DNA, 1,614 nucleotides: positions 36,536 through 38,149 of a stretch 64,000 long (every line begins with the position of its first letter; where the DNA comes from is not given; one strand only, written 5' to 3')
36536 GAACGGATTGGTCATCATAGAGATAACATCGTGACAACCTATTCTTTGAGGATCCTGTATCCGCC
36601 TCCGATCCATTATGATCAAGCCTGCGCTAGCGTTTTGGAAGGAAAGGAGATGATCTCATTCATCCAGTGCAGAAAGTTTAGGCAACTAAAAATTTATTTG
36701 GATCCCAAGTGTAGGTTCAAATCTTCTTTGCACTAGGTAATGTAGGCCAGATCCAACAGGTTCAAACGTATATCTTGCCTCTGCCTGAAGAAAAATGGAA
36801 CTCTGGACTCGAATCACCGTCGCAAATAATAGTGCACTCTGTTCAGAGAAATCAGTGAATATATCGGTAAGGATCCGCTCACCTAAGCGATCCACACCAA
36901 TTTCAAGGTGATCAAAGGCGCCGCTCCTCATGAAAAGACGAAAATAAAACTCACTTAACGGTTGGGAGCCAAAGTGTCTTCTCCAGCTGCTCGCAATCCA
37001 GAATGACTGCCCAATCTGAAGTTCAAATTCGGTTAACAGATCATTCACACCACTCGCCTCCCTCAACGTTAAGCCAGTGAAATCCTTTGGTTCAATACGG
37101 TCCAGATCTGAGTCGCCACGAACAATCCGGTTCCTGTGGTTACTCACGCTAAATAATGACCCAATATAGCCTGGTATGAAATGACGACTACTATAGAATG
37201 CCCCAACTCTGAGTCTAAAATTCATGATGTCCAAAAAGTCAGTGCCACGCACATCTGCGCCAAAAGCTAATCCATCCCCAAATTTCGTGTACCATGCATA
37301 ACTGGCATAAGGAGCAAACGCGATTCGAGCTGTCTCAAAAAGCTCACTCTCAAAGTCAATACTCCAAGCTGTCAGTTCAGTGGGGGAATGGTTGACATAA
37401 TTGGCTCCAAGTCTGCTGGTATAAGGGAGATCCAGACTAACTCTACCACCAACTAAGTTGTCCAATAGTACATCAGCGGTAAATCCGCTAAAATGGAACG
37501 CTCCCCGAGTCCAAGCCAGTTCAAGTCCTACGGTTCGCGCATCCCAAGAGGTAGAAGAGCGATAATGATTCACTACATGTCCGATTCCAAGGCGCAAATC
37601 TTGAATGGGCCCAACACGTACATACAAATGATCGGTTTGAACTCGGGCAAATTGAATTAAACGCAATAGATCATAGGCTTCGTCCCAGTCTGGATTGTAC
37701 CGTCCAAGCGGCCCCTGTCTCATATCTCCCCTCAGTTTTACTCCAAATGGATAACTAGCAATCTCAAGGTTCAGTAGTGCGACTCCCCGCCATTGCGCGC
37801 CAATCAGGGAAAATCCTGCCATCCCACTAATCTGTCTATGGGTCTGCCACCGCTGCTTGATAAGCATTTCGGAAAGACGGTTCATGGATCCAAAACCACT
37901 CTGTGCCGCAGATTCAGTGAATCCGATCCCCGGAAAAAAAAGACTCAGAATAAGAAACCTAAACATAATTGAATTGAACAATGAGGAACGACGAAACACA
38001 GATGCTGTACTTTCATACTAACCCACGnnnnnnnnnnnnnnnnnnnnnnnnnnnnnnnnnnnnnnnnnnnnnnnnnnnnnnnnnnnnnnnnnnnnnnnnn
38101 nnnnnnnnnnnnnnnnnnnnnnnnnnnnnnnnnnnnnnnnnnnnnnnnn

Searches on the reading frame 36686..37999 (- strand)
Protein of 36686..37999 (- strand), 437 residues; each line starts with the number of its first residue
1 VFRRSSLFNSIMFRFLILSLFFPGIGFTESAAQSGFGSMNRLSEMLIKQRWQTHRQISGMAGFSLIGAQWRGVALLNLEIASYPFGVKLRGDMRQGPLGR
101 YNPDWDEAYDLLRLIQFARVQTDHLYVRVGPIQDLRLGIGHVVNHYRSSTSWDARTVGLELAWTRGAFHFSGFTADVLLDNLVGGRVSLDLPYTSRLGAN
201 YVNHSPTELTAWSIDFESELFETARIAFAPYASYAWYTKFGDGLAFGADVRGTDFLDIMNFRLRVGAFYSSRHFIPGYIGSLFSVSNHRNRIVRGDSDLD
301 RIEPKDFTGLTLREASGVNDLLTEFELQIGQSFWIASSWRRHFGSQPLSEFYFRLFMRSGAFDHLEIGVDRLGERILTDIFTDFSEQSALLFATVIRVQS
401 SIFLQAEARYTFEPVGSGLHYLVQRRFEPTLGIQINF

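Call 27: find_encoding_contigs(protein=window:36686-37999:-, flank=10000, max_places=6)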
Protein window:36686-37999:- (437 aa): no gene with exactly this product is on record in the collection.

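Call 45: search_protein_families(library=pfam, proteins=[window:36686-37999:-], max_evalue=0.001)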
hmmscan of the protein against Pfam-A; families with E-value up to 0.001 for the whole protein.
window:36686-37999:- (437 aa): 0 families

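Call 52: find_homologous_proteins(query=window:36686-37999:-)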
Query window:36686-37999:- (437 aa): 80 proteins with E <= 0.001 among 8000 candidates.
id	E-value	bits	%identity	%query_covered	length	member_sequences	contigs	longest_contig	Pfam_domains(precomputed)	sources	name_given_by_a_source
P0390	9.3e-286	966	100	97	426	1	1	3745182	-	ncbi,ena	-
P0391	4.6e-224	763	81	91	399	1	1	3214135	-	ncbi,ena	-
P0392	1.3e-208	712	72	94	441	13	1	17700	-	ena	-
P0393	3.8e-207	707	71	97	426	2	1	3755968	-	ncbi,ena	-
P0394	3.9e-205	700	71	97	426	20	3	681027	-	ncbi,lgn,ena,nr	ncbi:MAG: hypothetical protein OXH01_00310 [Bacteroidetes bacterium]|nr:hypothetical protein [Bacter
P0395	1.9e-200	685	68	94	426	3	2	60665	-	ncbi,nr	ncbi:MAG: hypothetical protein OXE92_09685 [Bacteroidetes bacterium]|nr:hypothetical protein [Bacter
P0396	3.2e-198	677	66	97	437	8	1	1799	-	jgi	-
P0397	1.1e-197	676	66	100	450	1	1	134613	-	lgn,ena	-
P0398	1.3e-197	675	68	97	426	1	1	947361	-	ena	-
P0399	1.1e-195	669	67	97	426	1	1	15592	-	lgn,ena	-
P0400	1.5e-189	649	68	91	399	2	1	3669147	-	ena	-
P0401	2.7e-189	648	65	97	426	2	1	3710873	-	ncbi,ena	-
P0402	3.2e-189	648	67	96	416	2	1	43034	-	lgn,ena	-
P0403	4.6e-186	637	64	98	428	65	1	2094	-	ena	-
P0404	6.1e-180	617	64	97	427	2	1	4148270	-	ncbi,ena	-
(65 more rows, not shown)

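Call 53: find_encoding_contigs(protein=P0391, flank=10000, max_places=2)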
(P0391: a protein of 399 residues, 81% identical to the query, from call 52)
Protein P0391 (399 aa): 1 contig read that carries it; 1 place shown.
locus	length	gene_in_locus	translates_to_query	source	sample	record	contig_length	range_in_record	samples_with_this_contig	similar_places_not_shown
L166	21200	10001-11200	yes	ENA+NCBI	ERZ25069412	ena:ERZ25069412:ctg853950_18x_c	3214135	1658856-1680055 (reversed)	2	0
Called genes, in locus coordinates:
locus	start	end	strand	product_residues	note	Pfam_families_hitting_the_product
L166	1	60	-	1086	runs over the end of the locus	PF13485:Peptidase_MA_2 (faint), PF26550:Tricorn_2nd (faint), PF07676:PD40 (faint), PF26549:Tricorn_N (weak)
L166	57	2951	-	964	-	-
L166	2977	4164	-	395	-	PF19572:PorV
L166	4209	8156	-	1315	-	PF01364:Peptidase_C25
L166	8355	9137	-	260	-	PF23023:Anti-Pycsar_Apyc1 (faint), PF00753:Lactamase_B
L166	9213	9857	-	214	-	PF02190:LON_substr_bdg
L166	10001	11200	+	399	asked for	-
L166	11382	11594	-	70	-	-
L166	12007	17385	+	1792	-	PF23598:LRR_14 (faint), PF12799:LRR_4 (faint), PF13306:LRR_5 (weak), PF13855:LRR_8 (weak), PF13306:LRR_5 (weak), PF13855:LRR_8, PF03160:Calx-beta, PF03797:Autotransporter (weak)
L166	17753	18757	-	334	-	PF02445:NadA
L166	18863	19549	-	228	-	PF00005:ABC_tran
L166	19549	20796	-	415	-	-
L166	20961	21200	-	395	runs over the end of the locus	PF00072:Response_reg, PF00158:Sigma54_activat, PF14532:Sigma54_activ_2, PF07728:AAA_5 (weak), PF25601:AAA_lid_14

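Call 54: find_encoding_contigs(protein=P0393, flank=10000, max_places=2)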
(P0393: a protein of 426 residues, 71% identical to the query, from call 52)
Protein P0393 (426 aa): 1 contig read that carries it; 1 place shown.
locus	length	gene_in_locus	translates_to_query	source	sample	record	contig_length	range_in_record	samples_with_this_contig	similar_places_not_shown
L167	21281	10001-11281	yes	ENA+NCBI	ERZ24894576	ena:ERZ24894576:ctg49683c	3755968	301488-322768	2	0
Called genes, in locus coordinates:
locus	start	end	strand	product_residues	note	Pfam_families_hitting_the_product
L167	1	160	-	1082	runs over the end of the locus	PF07676:PD40 (faint), PF26550:Tricorn_2nd (faint), PF26549:Tricorn_N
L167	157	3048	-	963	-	-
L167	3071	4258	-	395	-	PF19572:PorV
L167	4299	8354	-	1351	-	PF13860:FlgD_ig (faint), PF01364:Peptidase_C25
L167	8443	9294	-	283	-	PF00753:Lactamase_B, PF23023:Anti-Pycsar_Apyc1 (weak)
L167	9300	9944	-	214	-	PF02190:LON_substr_bdg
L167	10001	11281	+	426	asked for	-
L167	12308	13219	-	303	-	PF10040:CRISPR_Cas6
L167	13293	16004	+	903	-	PF12469:Cmr2_N, PF22335:Cas10-Cmr2_palm2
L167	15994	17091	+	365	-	PF09700:Cas_Cmr3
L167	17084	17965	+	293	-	PF03787:RAMPs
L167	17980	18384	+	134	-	PF09701:Cas_Cmr5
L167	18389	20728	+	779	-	PF03787:RAMPs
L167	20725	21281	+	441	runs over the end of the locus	PF22205:Csm6_6H (weak), PF09670:Cas_Cas02710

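Call 55: find_encoding_contigs(protein=P0390, flank=10000, max_places=2)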
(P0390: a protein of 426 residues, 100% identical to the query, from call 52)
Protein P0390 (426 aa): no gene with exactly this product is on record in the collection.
